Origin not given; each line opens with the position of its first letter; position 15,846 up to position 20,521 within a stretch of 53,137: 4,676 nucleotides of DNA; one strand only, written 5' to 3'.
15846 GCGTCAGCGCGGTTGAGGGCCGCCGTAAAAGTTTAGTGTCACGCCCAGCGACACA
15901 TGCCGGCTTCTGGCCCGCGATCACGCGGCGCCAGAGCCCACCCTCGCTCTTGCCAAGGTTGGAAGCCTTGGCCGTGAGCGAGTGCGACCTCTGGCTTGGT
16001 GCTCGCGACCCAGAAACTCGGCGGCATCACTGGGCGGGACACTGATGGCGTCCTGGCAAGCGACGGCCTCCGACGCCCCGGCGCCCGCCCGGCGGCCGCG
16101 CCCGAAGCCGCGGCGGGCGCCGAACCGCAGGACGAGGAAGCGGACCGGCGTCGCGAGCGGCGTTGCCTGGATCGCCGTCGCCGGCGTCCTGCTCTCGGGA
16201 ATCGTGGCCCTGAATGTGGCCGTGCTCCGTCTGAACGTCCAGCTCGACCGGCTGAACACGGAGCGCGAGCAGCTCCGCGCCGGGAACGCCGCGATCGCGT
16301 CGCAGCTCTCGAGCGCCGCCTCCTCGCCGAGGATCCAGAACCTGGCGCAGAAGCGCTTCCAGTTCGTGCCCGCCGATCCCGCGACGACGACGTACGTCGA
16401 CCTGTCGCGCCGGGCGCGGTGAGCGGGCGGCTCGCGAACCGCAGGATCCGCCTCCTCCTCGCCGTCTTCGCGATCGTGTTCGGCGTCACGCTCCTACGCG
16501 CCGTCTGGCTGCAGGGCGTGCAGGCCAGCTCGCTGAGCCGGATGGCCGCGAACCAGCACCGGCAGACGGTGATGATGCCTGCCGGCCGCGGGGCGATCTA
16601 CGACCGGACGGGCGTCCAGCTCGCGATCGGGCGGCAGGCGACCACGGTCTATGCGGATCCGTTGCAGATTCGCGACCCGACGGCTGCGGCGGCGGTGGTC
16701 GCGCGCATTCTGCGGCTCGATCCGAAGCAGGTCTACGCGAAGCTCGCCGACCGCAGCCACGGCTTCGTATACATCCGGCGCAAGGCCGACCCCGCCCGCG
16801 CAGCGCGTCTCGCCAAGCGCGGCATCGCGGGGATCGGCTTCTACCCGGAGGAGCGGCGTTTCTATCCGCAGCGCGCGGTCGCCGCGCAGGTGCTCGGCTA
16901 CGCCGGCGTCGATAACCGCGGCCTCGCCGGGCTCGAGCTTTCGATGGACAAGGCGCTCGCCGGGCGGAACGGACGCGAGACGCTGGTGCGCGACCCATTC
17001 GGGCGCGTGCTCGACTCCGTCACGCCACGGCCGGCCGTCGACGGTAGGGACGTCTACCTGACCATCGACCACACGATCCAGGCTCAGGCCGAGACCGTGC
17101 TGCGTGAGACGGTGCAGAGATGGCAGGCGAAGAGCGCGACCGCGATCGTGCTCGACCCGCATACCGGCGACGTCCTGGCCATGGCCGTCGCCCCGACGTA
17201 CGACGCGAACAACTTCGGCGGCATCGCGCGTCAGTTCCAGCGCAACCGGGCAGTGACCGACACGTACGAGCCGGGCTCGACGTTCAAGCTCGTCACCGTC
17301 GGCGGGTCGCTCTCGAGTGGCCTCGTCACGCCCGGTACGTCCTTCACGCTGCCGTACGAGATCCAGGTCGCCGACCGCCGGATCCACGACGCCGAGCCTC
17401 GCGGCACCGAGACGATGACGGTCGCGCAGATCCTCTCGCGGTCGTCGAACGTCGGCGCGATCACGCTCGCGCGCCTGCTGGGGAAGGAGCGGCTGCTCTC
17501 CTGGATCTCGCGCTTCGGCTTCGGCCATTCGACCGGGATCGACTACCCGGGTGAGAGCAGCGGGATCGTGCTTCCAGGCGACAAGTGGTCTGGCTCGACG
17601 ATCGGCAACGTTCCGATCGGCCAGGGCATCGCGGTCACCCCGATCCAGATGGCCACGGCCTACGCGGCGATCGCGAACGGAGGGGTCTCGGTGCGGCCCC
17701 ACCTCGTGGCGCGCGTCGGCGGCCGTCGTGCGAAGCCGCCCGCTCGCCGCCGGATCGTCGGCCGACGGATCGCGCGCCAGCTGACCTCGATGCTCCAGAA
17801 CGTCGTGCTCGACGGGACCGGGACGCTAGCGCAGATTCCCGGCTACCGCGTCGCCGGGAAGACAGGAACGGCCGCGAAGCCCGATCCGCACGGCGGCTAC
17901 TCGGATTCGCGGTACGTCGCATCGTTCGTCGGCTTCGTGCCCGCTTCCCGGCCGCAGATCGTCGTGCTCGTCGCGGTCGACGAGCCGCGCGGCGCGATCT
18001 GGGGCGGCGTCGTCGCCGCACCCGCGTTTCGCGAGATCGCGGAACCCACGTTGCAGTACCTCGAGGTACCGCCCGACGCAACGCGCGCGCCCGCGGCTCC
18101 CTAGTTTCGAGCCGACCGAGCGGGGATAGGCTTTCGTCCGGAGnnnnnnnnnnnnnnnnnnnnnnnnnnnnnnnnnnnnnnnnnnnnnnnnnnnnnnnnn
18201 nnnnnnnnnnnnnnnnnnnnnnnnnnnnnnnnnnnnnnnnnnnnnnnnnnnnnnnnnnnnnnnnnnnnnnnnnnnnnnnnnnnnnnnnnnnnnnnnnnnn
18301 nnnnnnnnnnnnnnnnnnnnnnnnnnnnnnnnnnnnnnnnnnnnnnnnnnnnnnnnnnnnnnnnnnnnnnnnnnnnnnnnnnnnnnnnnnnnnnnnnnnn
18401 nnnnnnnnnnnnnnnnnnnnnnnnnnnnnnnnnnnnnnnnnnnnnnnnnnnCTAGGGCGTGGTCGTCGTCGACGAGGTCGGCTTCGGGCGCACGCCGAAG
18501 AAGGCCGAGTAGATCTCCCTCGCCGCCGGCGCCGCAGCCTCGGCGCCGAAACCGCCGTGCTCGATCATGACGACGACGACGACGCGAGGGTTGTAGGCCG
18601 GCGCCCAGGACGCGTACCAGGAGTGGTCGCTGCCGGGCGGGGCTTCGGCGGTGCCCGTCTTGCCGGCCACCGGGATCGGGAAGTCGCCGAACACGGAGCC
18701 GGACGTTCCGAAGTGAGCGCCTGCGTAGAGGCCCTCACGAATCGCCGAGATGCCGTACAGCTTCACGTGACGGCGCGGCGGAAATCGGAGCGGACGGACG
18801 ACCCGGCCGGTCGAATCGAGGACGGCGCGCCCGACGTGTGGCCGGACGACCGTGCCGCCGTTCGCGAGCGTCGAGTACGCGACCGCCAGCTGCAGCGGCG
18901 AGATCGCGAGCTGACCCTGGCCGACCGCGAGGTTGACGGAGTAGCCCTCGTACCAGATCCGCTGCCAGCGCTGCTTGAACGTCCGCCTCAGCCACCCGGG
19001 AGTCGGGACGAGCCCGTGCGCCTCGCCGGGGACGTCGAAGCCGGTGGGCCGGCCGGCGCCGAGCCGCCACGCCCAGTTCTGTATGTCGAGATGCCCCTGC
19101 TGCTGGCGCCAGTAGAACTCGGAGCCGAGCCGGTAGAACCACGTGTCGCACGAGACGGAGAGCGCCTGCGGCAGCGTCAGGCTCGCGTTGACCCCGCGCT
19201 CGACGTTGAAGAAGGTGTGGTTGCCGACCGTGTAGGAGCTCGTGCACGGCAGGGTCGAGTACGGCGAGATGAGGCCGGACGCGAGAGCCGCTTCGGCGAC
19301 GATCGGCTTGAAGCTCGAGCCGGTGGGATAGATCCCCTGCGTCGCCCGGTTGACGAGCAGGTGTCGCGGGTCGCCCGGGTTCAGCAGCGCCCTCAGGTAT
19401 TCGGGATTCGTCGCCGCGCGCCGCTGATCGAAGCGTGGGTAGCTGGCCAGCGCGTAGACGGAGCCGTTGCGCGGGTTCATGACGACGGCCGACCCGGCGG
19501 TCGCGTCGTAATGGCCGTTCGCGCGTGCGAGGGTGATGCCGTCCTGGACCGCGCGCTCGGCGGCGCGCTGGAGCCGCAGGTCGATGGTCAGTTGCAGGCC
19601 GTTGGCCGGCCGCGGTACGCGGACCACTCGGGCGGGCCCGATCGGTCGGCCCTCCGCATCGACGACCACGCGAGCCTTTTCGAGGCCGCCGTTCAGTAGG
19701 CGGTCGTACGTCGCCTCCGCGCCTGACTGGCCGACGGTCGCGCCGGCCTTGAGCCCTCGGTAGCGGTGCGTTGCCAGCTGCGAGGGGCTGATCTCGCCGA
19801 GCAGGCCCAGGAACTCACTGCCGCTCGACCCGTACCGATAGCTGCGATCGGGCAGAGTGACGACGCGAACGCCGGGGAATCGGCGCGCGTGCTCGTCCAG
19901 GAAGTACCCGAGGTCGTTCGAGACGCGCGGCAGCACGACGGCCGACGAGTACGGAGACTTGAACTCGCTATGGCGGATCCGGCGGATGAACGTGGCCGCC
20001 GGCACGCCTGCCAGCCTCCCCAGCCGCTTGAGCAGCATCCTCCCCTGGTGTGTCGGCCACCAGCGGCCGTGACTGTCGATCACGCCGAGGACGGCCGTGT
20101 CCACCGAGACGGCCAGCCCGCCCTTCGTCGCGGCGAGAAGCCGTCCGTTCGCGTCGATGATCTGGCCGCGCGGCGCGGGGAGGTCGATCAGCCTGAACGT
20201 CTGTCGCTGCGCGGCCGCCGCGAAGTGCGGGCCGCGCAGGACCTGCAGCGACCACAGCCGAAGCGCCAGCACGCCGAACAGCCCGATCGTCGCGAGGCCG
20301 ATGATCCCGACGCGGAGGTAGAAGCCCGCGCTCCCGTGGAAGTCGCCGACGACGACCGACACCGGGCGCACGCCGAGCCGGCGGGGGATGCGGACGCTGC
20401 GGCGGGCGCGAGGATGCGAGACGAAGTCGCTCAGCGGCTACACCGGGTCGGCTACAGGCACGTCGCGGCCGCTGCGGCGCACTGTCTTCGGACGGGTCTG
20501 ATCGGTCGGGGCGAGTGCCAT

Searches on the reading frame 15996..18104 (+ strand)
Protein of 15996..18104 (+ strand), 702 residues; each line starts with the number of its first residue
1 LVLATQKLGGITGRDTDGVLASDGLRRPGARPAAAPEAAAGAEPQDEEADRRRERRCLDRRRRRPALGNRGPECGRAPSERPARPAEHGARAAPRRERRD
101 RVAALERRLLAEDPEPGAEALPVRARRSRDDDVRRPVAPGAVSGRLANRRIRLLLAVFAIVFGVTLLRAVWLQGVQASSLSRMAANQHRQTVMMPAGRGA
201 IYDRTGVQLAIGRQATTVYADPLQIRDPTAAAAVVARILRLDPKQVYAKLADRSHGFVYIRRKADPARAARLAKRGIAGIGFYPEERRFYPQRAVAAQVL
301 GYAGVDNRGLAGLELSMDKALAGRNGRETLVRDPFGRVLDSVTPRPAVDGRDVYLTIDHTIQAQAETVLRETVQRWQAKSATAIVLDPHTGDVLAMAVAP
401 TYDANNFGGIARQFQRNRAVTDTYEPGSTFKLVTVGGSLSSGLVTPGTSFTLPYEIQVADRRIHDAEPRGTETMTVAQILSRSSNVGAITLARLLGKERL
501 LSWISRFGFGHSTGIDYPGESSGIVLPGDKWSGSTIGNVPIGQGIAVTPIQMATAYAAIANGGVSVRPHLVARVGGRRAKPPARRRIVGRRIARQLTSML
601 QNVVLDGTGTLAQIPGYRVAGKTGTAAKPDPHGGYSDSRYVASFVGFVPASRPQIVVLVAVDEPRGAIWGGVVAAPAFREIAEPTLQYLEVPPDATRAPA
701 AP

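Call 73: search_protein_families(library=pfam, proteins=[window:15996-18104:+], max_evalue=0.00001)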
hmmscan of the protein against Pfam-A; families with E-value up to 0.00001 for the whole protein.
window:15996-18104:+ (702 aa): 2 families
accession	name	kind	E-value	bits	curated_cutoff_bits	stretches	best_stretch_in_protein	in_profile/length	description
PF00905.27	Transpeptidase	-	7.3e-77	258.9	22.1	1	382-682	2-298/299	Penicillin binding protein transpeptidase domain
PF03717.20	PBP_dimer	-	2e-18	67.9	24.4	1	195-341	3-178/180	Penicillin-binding Protein dimerisation domain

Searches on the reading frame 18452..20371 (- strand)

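Call 73: search_protein_families(library=pfam, proteins=[window:18452-20371:-], max_evalue=0.00001)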
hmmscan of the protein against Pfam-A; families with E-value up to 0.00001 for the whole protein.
window:18452-20371:- (639 aa): 2 families
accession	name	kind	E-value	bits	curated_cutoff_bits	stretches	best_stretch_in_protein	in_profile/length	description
PF00905.27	Transpeptidase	-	2.3e-51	175.2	22.1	1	293-621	1-298/299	Penicillin binding protein transpeptidase domain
PF03717.20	PBP_dimer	-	1.6e-25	91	24.4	1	64-244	2-176/180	Penicillin-binding Protein dimerisation domain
